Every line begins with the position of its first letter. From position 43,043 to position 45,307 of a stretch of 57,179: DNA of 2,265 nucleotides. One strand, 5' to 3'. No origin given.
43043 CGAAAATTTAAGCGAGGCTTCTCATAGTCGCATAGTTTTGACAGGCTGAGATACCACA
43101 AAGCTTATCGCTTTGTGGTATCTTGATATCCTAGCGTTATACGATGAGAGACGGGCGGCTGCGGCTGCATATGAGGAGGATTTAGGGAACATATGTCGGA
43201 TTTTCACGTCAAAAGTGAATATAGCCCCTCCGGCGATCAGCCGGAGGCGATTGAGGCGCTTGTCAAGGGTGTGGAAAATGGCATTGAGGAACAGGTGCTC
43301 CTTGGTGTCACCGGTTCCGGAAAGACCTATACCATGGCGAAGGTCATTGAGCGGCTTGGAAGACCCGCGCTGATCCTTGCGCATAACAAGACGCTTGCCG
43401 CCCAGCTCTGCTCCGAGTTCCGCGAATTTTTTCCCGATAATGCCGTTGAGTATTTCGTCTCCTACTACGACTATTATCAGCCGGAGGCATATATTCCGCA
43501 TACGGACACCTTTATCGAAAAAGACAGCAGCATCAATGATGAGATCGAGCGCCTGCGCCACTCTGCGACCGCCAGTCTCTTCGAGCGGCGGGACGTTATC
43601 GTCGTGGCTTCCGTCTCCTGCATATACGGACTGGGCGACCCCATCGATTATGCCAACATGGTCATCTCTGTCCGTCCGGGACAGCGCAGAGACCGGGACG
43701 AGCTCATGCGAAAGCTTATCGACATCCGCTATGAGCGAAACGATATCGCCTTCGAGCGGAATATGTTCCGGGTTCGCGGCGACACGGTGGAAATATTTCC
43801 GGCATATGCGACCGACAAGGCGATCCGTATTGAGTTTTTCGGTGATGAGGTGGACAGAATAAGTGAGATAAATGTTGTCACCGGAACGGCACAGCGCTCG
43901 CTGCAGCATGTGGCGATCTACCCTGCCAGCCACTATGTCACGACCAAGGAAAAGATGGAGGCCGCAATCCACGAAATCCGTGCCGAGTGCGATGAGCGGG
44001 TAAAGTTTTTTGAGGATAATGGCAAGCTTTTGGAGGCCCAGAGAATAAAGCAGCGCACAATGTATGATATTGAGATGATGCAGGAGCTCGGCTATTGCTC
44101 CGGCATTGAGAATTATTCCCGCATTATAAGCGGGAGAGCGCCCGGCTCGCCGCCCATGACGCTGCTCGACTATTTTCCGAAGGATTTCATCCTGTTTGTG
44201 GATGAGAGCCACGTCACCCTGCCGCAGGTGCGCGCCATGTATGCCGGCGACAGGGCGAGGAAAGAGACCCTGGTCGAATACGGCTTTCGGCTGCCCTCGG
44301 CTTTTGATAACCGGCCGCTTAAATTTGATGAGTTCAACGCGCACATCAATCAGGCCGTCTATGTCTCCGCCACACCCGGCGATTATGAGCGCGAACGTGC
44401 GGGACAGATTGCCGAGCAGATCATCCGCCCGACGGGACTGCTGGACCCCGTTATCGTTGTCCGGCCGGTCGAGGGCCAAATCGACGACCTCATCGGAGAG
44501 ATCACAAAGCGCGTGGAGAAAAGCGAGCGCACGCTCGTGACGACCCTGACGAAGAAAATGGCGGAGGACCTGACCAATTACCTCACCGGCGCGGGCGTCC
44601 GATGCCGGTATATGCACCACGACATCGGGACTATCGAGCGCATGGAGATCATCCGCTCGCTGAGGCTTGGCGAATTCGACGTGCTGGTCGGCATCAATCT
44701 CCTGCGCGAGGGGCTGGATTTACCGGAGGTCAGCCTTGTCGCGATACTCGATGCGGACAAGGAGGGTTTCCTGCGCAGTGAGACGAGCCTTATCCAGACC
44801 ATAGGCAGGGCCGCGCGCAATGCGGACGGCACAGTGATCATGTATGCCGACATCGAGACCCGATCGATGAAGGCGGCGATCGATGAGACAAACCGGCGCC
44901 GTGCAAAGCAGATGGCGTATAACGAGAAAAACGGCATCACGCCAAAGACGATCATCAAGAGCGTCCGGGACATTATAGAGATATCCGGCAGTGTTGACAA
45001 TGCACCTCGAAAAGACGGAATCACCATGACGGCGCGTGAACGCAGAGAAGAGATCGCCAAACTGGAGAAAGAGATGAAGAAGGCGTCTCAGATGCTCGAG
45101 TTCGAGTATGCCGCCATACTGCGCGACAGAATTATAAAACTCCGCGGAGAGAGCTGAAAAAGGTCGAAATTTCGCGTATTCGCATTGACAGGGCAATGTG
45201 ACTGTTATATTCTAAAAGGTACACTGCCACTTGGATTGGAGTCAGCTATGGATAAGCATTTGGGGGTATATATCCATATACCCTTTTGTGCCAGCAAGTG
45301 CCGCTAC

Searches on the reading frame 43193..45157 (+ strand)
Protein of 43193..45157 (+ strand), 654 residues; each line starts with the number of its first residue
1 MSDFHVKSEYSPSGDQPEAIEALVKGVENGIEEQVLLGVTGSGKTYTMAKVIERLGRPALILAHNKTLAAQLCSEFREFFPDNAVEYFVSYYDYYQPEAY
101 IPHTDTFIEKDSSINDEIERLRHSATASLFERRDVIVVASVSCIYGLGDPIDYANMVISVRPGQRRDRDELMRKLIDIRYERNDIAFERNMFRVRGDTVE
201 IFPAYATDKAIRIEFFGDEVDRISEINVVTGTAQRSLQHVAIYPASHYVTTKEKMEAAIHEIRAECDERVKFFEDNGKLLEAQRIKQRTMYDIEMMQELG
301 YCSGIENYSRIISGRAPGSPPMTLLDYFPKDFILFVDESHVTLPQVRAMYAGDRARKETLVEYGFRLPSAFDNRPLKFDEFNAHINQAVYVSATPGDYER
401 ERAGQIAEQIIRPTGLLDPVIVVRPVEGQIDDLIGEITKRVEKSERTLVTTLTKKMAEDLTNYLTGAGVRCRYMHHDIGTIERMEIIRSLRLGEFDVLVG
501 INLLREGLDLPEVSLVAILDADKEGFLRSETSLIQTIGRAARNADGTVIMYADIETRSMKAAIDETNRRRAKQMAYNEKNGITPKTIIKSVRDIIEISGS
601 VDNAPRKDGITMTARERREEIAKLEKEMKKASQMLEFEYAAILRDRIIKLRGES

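Call 10: find_encoding_contigs(protein=window:43193-45157:+, flank=10000, max_places=10)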
Protein window:43193-45157:+ (654 aa): no gene with exactly this product is on record in the collection.

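Call 18: find_homologous_proteins(query=window:43193-45154:+, max_evalue=1e-100)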
Query window:43193-45154:+ (654 aa): 8000 proteins with E <= 1e-100 among 8000 candidates; the best 120 are listed.
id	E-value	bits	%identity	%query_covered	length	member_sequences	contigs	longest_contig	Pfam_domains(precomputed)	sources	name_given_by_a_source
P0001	0.0e+0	1449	100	100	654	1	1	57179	PF02151.26,PF17757.7,PF00271.38,PF27431.1,PF04851.22,PF12344.15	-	-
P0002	0.0e+0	1306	-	-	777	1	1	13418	PF00270.36,PF02151.26,PF13604.13,PF17757.7,PF00271.38,PF27431.1,PF04851.22,PF12344.15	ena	-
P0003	0.0e+0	1303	89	100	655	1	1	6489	PF02151.26,PF17757.7,PF00271.38,PF27431.1,PF04851.22,PF12344.15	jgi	-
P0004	0.0e+0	1303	89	100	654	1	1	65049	PF02151.26,PF17757.7,PF00271.38,PF27431.1,PF04851.22,PF12344.15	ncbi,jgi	ncbi:MAG: excinuclease ABC subunit UvrB [Candidatus Heteroscillospira sp.]|jgi:excinuclease ABC subu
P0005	0.0e+0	1247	86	100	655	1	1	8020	PF02151.26,PF17757.7,PF00271.38,PF27431.1,PF04851.22,PF12344.15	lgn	-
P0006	0.0e+0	1247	85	100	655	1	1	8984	PF02151.26,PF17757.7,PF00271.38,PF27431.1,PF04851.22,PF12344.15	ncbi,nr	ncbi:MAG: excinuclease ABC subunit UvrB [Clostridiales bacterium]|nr:excinuclease ABC subunit UvrB [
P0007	0.0e+0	1245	85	100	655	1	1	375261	PF02151.26,PF17757.7,PF00271.38,PF27431.1,PF04851.22,PF12344.15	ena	-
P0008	0.0e+0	1245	85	100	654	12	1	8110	PF02151.26,PF17757.7,PF00271.38,PF27431.1,PF04851.22,PF12344.15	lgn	-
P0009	0.0e+0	1244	85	100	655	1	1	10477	PF02151.26,PF17757.7,PF00271.38,PF27431.1,PF04851.22,PF12344.15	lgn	-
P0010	0.0e+0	1244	85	100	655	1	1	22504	PF02151.26,PF17757.7,PF00271.38,PF27431.1,PF04851.22,PF12344.15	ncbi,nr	ncbi:MAG: excinuclease ABC subunit UvrB [Oscillospiraceae bacterium]|nr:excinuclease ABC subunit Uvr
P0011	0.0e+0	1244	85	100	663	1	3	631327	PF02151.26,PF17757.7,PF00271.38,PF27431.1,PF04851.22,PF12344.15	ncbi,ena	-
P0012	0.0e+0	1243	85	100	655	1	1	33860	PF02151.26,PF17757.7,PF00271.38,PF27431.1,PF04851.22,PF12344.15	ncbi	ncbi:MAG: excinuclease ABC subunit UvrB [Oscillospiraceae bacterium]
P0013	0.0e+0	1243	85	100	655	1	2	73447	PF02151.26,PF17757.7,PF00271.38,PF27431.1,PF04851.22,PF12344.15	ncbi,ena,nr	ncbi:MAG: excinuclease ABC subunit UvrB [Oscillospiraceae bacterium]|nr:excinuclease ABC subunit Uvr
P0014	0.0e+0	1243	85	100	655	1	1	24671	PF02151.26,PF17757.7,PF00271.38,PF27431.1,PF04851.22,PF12344.15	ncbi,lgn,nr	ncbi:MAG: excinuclease ABC subunit UvrB [Clostridiales bacterium]|nr:excinuclease ABC subunit UvrB [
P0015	0.0e+0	1243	85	100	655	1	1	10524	PF02151.26,PF17757.7,PF00271.38,PF27431.1,PF04851.22,PF12344.15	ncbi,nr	ncbi:MAG: excinuclease ABC subunit UvrB [Clostridiales bacterium]|nr:excinuclease ABC subunit UvrB [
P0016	0.0e+0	1243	91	93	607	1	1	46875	PF02151.26,PF17757.7,PF00271.38,PF27431.1,PF12344.15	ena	-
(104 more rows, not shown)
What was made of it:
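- Tried and rejected: Relatives were reached through a homology search instead (call 18).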

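Call 19: find_encoding_contigs(protein=P0004, flank=6000, max_places=3)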
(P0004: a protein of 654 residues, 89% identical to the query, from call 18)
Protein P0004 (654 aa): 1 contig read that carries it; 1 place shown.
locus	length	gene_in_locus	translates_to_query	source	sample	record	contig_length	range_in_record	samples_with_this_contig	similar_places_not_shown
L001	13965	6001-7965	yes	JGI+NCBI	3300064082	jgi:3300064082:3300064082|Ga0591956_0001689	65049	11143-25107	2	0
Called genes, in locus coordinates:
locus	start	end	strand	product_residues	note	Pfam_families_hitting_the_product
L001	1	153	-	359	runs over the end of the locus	PF13303:PTS_EIIC_2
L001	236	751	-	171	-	PF08279:HTH_11, PF02829:3H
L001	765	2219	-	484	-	PF17767:NAPRTase_N, PF17956:NAPRTase_C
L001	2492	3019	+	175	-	PF01966:HD (weak)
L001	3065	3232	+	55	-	-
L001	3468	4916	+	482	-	PF00072:Response_reg, PF08769:Spo0A_C, PF13384:HTH_23 (faint), PF01381:HTH_3, PF12844:HTH_19 (weak), PF13560:HTH_31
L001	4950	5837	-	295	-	PF01522:Polysacc_deac_1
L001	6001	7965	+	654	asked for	PF04851:ResIII, PF17757:UvrB_inter, PF27431:UvrB_3rd, PF00271:Helicase_C, PF12344:UvrB, PF02151:UVR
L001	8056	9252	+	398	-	PF04055:Radical_SAM, PF06969:HemN_C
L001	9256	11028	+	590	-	-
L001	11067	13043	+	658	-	PF00133:tRNA-synt_1, PF01406:tRNA-synt_1e, PF09334:tRNA-synt_1g, PF08264:Anticodon_1 (faint), PF09334:tRNA-synt_1g, PF00133:tRNA-synt_1, PF19303:Anticodon_3, PF01588:tRNA_bind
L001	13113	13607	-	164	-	-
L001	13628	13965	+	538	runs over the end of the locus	PF02812:ELFV_dehydrog_N, PF00208:ELFV_dehydrog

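Call 20: find_encoding_contigs(protein=P0002, flank=6000, max_places=3)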
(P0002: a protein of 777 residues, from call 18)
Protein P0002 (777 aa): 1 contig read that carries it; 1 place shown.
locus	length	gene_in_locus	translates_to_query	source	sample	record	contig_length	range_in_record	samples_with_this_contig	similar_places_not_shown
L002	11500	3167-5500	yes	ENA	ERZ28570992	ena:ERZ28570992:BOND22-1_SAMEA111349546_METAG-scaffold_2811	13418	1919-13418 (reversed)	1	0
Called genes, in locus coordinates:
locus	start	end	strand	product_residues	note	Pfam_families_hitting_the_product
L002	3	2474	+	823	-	?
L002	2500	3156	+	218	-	PF14520:HHH_5 (faint), PF04002:RadC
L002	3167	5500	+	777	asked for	PF00270:DEAD (faint), PF04851:ResIII, PF13604:AAA_30 (faint), PF17757:UvrB_inter, PF27431:UvrB_3rd, PF00271:Helicase_C, PF12344:UvrB, PF02151:UVR (weak)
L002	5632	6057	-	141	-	PF13302:Acetyltransf_3 (weak), PF00583:Acetyltransf_1, PF13508:Acetyltransf_7 (faint)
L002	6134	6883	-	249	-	PF02698:DUF218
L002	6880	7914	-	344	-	PF05343:Peptidase_M42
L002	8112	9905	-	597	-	PF07973:tRNA_SAD, PF00587:tRNA-synt_2b, PF03129:HGTP_anticodon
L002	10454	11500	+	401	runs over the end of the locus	-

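Call 21: find_encoding_contigs(protein=P0016, flank=6000, max_places=3)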
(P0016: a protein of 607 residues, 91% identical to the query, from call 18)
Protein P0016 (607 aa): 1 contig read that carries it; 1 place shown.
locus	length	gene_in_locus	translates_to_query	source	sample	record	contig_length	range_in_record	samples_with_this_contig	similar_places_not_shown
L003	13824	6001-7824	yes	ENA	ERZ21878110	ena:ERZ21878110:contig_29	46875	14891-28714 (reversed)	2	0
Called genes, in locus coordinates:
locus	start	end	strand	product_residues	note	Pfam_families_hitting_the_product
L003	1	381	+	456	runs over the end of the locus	PF10396:TrmE_N, PF12631:MnmE_helical, PF00350:Dynamin_N (faint), PF01926:MMR_HSR1, PF02421:FeoB_N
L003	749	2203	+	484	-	PF17767:NAPRTase_N, PF17956:NAPRTase_C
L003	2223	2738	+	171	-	PF08279:HTH_11, PF02829:3H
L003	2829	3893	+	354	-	PF13303:PTS_EIIC_2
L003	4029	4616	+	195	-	PF12844:HTH_19, PF13560:HTH_31 (weak), PF01381:HTH_3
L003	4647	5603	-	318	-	PF01522:Polysacc_deac_1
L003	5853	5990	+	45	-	-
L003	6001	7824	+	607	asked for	PF17757:UvrB_inter, PF27431:UvrB_3rd, PF00271:Helicase_C, PF12344:UvrB, PF02151:UVR (weak)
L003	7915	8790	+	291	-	PF04055:Radical_SAM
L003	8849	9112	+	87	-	PF06969:HemN_C (weak)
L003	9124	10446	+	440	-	PF04294:VanW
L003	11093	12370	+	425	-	PF00133:tRNA-synt_1, PF09334:tRNA-synt_1g, PF00133:tRNA-synt_1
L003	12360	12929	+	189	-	PF01588:tRNA_bind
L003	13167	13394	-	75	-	-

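Call 25: find_encoding_contigs(protein=P0003, flank=3000, max_places=3)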
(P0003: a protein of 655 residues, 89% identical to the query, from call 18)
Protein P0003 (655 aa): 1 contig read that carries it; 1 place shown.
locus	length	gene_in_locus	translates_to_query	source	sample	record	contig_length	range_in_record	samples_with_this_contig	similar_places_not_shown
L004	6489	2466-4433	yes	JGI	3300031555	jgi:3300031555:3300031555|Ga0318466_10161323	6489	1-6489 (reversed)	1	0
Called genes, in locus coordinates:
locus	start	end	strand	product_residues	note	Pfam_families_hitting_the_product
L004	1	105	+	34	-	?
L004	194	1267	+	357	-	PF13303:PTS_EIIC_2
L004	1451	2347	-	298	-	PF01522:Polysacc_deac_1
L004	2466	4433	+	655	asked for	PF04851:ResIII, PF17757:UvrB_inter, PF27431:UvrB_3rd, PF00271:Helicase_C, PF12344:UvrB, PF02151:UVR (weak)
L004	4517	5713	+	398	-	PF04055:Radical_SAM, PF06969:HemN_C (weak)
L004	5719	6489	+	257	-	?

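Call 26: find_encoding_contigs(protein=P0005, flank=3000, max_places=3)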
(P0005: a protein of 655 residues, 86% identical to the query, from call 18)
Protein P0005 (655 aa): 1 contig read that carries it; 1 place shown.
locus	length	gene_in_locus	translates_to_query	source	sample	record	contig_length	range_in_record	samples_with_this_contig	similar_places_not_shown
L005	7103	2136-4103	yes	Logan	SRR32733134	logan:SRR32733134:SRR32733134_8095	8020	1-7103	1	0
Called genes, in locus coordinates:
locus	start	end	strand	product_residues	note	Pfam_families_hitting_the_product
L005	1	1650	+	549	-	?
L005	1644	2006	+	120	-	PF01155:HypA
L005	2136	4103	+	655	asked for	PF04851:ResIII, PF17757:UvrB_inter, PF27431:UvrB_3rd, PF00271:Helicase_C, PF12344:UvrB, PF02151:UVR (weak)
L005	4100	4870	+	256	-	PF07505:DUF5131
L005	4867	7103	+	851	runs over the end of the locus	PF02739:5_3_exonuc_N, PF01367:5_3_exonuc, PF00476:DNA_pol_A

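Call 27: find_encoding_contigs(protein=P0007, flank=3000, max_places=3)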
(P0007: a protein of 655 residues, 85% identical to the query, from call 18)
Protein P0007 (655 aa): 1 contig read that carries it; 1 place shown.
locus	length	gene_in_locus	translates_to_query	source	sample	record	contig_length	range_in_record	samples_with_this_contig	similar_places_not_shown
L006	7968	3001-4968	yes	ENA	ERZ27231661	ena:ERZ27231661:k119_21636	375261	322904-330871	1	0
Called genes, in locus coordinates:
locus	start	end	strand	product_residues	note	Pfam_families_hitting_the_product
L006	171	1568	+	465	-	PF01134:GIDA (faint), PF01266:DAO (faint), PF03486:HI0933_like (faint), PF07992:Pyr_redox_2 (faint), PF12831:FAD_oxidored (faint), PF00890:FAD_binding_2 (weak), PF21688:FAD-depend_C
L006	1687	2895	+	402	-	PF00465:Fe-ADH, PF13685:Fe-ADH_2, PF25137:ADH_Fe_C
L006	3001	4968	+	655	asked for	PF04851:ResIII, PF17757:UvrB_inter, PF27431:UvrB_3rd, PF00271:Helicase_C, PF12344:UvrB, PF02151:UVR (weak)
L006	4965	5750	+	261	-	PF07505:DUF5131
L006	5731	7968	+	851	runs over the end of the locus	PF02739:5_3_exonuc_N, PF01367:5_3_exonuc, PF22619:DNA_polI_exo1 (faint), PF00476:DNA_pol_A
